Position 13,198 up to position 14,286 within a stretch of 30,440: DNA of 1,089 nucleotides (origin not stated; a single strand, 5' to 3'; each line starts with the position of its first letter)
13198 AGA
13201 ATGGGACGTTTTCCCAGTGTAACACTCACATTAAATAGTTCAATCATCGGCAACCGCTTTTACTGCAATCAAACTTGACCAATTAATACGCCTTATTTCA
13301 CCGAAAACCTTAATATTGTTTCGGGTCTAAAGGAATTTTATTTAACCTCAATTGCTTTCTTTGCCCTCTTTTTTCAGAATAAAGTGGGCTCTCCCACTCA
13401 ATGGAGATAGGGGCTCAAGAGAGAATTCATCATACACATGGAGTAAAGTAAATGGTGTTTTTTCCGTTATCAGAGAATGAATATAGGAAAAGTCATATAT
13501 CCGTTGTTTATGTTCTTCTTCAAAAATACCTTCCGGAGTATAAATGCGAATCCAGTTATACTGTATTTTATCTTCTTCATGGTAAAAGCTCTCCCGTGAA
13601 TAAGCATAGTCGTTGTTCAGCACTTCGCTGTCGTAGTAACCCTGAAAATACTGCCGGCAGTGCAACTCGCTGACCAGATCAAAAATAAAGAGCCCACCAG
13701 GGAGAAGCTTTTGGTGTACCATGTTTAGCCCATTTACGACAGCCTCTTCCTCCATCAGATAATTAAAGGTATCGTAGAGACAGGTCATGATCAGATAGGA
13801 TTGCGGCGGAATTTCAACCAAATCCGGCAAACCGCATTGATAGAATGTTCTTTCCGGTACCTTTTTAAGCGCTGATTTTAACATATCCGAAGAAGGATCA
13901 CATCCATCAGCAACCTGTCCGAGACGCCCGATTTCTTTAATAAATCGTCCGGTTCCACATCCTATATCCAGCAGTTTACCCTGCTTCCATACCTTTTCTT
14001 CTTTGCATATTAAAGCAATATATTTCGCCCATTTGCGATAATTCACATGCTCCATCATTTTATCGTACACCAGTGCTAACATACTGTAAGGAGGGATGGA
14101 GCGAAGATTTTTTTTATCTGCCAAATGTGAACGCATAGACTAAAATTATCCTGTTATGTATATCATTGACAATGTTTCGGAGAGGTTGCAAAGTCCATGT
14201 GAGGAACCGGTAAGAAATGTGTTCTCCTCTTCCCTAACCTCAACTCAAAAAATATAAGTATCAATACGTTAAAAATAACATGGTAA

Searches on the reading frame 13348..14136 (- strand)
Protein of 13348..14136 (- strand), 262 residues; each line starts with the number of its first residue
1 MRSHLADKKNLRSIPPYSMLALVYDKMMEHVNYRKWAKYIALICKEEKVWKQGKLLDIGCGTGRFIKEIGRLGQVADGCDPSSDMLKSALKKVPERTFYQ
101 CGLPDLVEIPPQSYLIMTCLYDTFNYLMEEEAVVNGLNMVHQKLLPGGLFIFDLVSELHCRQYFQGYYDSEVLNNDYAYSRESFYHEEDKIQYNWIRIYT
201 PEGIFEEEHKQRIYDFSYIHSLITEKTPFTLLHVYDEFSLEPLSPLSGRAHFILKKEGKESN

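Call 6: search_protein_families(library=ncbifam, proteins=[window:13348-14136:-], max_evalue=0.00001)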
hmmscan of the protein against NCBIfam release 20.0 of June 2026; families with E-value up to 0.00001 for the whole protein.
window:13348-14136:- (262 aa): 4 families
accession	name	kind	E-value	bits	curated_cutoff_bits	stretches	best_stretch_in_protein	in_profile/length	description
NF043040.1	corrin_prot_MT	hypoth_equivalog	4.6e-10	39.3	180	1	24-151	15-146/216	corrinoid protein-associated methyltransferase CpaM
NF041820.1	daptide_MTase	equivalog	1.7e-06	27.7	175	1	52-161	37-151/243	daptide-type RiPP biosynthesis methyltransferase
TIGR01934.1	MenG_MenH_UbiE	subfamily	1.7e-06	27.5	158.35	1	24-126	12-119/223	ubiquinone/menaquinone biosynthesis methyltransferase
NF001244.0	PRK00216.1-5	equivalog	2.8e-06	26.8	216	1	19-96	16-96/236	bifunctional demethylmenaquinone methyltransferase/2-methoxy-6-polyprenyl-1,4-benzoquinol methylase UbiE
